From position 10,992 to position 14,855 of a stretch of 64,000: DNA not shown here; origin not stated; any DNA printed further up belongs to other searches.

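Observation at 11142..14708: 1188-aa STAND NTPase with an unusual domain combination: OmpR/SARP-like wHTH, NB-ARC, TPR and a C-terminal DUF218/YdcF-like Rossmann domain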

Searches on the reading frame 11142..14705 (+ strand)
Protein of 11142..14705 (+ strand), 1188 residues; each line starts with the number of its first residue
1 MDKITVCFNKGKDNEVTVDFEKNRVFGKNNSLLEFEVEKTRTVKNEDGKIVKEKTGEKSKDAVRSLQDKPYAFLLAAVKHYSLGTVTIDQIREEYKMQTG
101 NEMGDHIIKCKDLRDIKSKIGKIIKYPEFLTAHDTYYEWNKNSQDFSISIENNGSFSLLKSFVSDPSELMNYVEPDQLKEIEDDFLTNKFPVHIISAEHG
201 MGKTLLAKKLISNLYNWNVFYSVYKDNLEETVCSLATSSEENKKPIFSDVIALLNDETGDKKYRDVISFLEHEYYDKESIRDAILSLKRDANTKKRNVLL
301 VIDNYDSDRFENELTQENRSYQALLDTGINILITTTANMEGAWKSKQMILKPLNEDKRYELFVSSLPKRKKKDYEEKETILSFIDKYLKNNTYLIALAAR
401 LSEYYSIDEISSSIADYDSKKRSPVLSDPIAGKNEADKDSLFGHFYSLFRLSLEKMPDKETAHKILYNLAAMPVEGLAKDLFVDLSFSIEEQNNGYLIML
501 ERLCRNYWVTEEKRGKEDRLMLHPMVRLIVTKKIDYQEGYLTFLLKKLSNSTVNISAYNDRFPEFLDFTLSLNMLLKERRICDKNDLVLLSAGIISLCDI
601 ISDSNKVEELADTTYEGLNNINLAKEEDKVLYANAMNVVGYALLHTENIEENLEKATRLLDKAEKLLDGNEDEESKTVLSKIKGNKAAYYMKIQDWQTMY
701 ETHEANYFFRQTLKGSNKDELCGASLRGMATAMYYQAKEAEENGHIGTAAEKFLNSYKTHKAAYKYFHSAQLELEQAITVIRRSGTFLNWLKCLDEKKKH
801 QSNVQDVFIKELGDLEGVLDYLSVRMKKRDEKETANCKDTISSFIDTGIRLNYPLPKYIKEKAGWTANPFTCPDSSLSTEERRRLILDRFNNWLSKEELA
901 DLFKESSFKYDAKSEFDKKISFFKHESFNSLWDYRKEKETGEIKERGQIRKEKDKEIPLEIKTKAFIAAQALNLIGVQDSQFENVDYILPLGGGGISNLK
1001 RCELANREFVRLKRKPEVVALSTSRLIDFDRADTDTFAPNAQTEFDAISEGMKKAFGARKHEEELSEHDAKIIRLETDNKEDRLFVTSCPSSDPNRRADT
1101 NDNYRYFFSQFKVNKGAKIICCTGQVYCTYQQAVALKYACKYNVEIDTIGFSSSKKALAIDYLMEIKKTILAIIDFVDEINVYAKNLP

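Call 3: search_protein_families(library=pfam, proteins=[window:11142-14705:+], max_evalue=1)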
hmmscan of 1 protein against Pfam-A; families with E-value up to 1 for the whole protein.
window:11142-14705:+ (1188 aa): 6 families
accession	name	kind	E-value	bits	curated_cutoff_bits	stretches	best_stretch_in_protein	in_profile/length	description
PF13401.12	AAA_22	-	6e-05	23.8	27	1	194-315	9-101/130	AAA domain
PF05729.18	NACHT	-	0.03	14.6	26.7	0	195-325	5-110/167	NACHT domain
PF20720.3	nSTAND3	-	0.03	14.4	27.2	1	189-238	16-62/155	Novel STAND NTPase 3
PF24883.2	NPHP3_N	-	0.047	14.3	24.8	1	191-334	23-162/164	Nephrocystin 3, N-terminal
PF13191.12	AAA_16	-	0.054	14.4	32.6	1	191-307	25-143/167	AAA ATPase domain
PF14013.11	MT0933_antitox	-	0.088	13.5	27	0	48-69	23-44/49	MT0933-like antitoxin protein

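Call 4: search_protein_families(library=padloc, proteins=[window:11142-14705:+], max_evalue=1)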
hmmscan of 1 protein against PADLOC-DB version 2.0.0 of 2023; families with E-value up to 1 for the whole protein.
window:11142-14705:+ (1188 aa): 0 families

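Call 5: search_protein_families(library=ncbifam, proteins=[window:11142-14705:+], max_evalue=1)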
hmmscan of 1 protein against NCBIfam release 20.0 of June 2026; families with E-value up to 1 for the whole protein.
window:11142-14705:+ (1188 aa): 1 family
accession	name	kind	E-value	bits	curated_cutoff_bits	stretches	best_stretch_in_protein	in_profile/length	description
TIGR00305.1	TIGR00305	equivalog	0.11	12.7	29.15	1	153-242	17-103/115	putative toxin-antitoxin system toxin component, PIN family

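Call 6: find_homologous_proteins(query=window:11142-14705:+)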
Query window:11142-14705:+ (1188 aa): 1 proteins with E <= 0.001 among 8000 candidates.
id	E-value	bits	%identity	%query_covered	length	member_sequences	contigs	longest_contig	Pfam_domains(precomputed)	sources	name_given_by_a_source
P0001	0.0e+0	1647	100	62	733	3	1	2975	-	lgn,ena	-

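Call 7: search_solved_structures(query=window:11142-14705:+, max_evalue=1)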
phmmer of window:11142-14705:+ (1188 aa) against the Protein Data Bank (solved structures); distinct sequences matched with E-value up to 1: 0.

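Call 12: find_encoding_contigs(protein=window:11142-14705:+, flank=10000)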
Protein window:11142-14705:+ (1188 aa): 18 contigs read that carry it; 4 places shown.
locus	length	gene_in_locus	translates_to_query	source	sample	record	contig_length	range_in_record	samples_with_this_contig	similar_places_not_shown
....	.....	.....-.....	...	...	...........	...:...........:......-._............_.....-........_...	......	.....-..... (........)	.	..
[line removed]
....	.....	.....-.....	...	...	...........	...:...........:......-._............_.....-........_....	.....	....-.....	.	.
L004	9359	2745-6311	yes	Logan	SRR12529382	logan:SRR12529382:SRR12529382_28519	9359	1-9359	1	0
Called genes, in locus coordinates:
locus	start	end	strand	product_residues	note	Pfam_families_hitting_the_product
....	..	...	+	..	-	-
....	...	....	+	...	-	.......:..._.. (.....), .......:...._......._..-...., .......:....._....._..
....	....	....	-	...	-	-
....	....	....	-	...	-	-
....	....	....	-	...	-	-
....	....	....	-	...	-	-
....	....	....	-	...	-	-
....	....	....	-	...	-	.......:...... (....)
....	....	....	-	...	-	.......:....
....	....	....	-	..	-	-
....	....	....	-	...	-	-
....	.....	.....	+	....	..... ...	-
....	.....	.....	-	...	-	-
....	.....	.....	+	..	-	-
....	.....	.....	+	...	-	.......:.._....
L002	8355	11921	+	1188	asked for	-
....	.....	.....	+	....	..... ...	-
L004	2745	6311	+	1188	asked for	-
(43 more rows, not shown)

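Call 18: search_protein_families(library=phrogs, proteins=[window:11142-14705:+], max_evalue=0.01)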
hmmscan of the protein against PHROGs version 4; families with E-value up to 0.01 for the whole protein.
window:11142-14705:+ (1188 aa): 1 family
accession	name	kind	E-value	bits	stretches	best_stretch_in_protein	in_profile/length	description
phrog_168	-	DNA, RNA and nucleotide metabolism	0.00083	20.1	1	166-225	17-77/314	clamp loader of DNA polymerase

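Call 26: search_protein_representatives(protein=window:11142-14705:+)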
Query: 1188 residues. Proteins with E-value up to 0.001 (for the whole library): 285; up to 1e-10: 146; up to 1e-30: 27. The best 150 are listed.
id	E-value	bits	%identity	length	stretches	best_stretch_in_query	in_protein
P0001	0.0e+00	1647.4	100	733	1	456-1188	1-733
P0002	9.6e-105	368.0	38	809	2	292-847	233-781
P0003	1.8e-84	300.8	36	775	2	297-842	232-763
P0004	1.6e-51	191.7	41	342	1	870-1179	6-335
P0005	3.9e-49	183.8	41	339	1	871-1178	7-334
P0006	3.6e-47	177.4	33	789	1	170-866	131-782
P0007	4.1e-47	177.2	40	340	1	871-1179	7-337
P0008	2.0e-39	151.7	33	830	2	285-833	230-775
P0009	1.6e-38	148.7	29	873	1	174-788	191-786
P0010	3.8e-38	147.5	39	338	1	871-1176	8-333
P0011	1.6e-37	145.4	38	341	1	870-1180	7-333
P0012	4.4e-37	143.9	33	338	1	869-1178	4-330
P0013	6.3e-37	143.4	33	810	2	298-806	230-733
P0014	1.4e-36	142.2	28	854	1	291-792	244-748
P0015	4.2e-36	140.7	27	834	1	171-835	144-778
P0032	5.3e-30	120.5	37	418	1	885-1177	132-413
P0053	1.1e-23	99.6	26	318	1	871-1172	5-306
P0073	2.0e-20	88.7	36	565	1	927-1171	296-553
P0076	5.9e-20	87.2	32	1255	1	927-1176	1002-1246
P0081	1.6e-19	85.8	34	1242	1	930-1179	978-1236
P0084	4.0e-19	84.4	31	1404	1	925-1174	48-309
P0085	4.5e-19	84.3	34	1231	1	929-1179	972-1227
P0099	2.7e-17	78.4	28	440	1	867-1155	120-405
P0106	2.2e-15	72.1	29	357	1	924-1179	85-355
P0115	3.6e-14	68.1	33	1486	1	873-1171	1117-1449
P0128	8.0e-13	63.6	30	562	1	878-1180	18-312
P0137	5.5e-12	60.8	29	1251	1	862-1179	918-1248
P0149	4.0e-10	54.7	26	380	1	873-1183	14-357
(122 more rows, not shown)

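Call 40: find_encoding_contigs(protein=P0004, flank=8000, max_places=4)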
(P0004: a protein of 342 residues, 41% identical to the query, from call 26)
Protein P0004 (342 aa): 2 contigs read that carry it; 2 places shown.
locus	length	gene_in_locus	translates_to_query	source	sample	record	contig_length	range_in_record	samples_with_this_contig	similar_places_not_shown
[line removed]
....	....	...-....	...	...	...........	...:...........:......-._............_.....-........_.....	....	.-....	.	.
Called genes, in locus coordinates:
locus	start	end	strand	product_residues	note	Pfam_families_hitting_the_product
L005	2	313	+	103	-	?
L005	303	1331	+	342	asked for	PF27209:Rv3785_N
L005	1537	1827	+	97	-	?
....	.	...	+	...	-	?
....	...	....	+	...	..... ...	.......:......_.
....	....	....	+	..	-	?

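Call 41: find_encoding_contigs(protein=P0002, flank=8000, max_places=4)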
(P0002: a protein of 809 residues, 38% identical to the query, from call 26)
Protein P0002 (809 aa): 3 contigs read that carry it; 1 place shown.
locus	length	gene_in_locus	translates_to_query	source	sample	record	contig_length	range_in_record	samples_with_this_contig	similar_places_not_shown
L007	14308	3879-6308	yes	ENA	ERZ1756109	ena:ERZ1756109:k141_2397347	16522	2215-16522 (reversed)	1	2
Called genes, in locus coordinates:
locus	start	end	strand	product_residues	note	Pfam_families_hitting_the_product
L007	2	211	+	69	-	?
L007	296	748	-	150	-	-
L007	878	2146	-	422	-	PF05257:CHAP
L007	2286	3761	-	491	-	-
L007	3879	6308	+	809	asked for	-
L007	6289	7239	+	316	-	PF27209:Rv3785_N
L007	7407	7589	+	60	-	-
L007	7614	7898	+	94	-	-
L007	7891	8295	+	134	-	-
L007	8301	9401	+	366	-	PF03382:DUF285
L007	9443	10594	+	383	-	-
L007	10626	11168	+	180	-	-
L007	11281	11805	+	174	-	-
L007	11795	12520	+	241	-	-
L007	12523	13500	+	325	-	-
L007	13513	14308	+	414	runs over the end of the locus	PF01885:PTS_2-RNA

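Call 44: search_protein_families(library=pfam, proteins=[P0076, P0081, P0085, P0137, P0115, P0084, P0073, P0128, P0032, P0099], max_evalue=0.001)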
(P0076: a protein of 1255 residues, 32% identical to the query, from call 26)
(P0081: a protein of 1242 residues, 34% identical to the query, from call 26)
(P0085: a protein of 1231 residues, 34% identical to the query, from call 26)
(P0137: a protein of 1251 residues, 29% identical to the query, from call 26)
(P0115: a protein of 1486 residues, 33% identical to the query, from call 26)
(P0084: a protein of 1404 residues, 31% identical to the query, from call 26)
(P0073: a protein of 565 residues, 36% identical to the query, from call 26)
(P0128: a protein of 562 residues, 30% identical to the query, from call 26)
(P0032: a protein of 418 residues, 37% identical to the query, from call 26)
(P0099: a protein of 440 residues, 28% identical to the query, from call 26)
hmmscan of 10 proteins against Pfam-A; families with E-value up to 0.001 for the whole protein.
P0076 (1255 aa): 2 families
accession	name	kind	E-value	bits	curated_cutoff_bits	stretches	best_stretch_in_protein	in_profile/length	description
PF13676.11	TIR_2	-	9.3e-05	23.3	28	1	6-96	1-93/122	TIR domain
PF13374.12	TPR_10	-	0.00011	22.5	27.5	1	796-829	4-37/42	Tetratricopeptide repeat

P0081 (1242 aa): 0 families

P0085 (1231 aa): 1 family
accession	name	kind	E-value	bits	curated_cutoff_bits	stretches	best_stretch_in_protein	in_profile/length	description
PF13676.11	TIR_2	-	2.2e-17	64.1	28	1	6-95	1-94/122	TIR domain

P0137 (1251 aa): 8 families
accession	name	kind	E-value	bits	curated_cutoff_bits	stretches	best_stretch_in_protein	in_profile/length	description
PF13676.11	TIR_2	-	4.6e-11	43.7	28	1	16-133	2-109/122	TIR domain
PF05729.18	NACHT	-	1.6e-07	31.7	26.7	1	207-311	3-116/167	NACHT domain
PF13191.12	AAA_16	-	6.3e-07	30.5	32.6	1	193-317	12-165/167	AAA ATPase domain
PF00931.28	NB-ARC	-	9.6e-06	25.5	23.5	1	206-326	20-139/248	NB-ARC domain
PF24883.2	NPHP3_N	-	3.5e-05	24.5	24.8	1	253-323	91-164/164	Nephrocystin 3, N-terminal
PF13374.12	TPR_10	-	0.00016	22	27.5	0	751-785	1-35/42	Tetratricopeptide repeat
PF13424.12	TPR_12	-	0.00033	21.2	30.1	0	750-784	43-77/77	Tetratricopeptide repeat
PF13401.12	AAA_22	-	0.00035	21.3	27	0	207-310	8-109/130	AAA domain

P0115 (1486 aa): 2 families
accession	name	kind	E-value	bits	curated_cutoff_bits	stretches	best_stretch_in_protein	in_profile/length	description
PF13401.12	AAA_22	-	8.8e-06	26.5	27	1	259-372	6-114/130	AAA domain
PF24883.2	NPHP3_N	-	0.00018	22.2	24.8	0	316-378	99-160/164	Nephrocystin 3, N-terminal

P0084 (1404 aa): 1 family
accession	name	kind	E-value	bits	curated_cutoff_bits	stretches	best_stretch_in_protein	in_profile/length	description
PF24883.2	NPHP3_N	-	0.00047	20.8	24.8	0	358-403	17-62/164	Nephrocystin 3, N-terminal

P0073 (565 aa): 0 families

P0128 (562 aa): 3 families
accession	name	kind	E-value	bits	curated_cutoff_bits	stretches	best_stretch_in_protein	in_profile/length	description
PF12146.15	Hydrolase_4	-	2.2e-15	57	27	1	342-459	2-115/239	Serine aminopeptidase, S33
PF00561.26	Abhydrolase_1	-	5.3e-12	46.4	25.8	1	346-465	2-116/245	alpha/beta hydrolase fold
PF12697.13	Abhydrolase_6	-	0.00028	22.1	26.3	1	347-467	1-101/217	Alpha/beta hydrolase family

P0032 (418 aa): 0 families

P0099 (440 aa): 0 families

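Call 77: find_encoding_contigs(protein=P0003, flank=9000, max_places=2)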
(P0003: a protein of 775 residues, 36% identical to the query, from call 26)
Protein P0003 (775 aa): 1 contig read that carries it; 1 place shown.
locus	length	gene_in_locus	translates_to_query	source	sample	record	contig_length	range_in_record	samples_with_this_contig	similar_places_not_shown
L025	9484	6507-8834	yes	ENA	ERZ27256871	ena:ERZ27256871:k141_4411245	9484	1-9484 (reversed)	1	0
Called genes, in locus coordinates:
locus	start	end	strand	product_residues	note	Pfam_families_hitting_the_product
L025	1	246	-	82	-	?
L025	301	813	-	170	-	-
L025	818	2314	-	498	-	PF09397:FtsK_gamma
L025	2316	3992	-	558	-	-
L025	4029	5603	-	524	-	PF13365:Trypsin_2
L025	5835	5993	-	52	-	-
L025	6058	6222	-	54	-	-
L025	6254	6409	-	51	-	-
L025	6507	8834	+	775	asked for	-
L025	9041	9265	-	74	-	-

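Call 78: find_encoding_contigs(protein=P0006, flank=9000, max_places=2)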
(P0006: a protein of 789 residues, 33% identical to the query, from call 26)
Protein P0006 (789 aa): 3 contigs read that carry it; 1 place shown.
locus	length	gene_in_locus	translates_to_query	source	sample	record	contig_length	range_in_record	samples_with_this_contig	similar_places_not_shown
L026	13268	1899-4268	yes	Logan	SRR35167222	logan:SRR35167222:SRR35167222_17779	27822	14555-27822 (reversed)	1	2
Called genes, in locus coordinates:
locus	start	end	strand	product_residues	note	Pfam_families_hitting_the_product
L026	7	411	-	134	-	-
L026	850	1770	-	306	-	-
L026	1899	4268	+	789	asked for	PF05729:NACHT (weak)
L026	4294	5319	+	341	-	PF27209:Rv3785_N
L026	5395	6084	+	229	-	-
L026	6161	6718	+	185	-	-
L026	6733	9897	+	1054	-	PF01580:FtsK_SpoIIIE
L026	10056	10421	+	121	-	-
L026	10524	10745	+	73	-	-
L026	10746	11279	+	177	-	-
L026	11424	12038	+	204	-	-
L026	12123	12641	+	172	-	-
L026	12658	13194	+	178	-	-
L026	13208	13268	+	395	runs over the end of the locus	PF14464:Prok-JAB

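Call 79: find_encoding_contigs(protein=P0009, flank=9000, max_places=2)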
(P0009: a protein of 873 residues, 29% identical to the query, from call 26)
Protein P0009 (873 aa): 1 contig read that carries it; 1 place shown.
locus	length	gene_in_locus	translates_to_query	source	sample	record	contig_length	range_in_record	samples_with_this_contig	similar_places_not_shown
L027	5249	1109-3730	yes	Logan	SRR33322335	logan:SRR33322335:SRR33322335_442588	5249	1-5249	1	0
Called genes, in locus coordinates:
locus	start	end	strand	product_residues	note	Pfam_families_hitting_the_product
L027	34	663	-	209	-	PF03853:YjeF_N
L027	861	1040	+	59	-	-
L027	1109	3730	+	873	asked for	-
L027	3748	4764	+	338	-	PF27209:Rv3785_N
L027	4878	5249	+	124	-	?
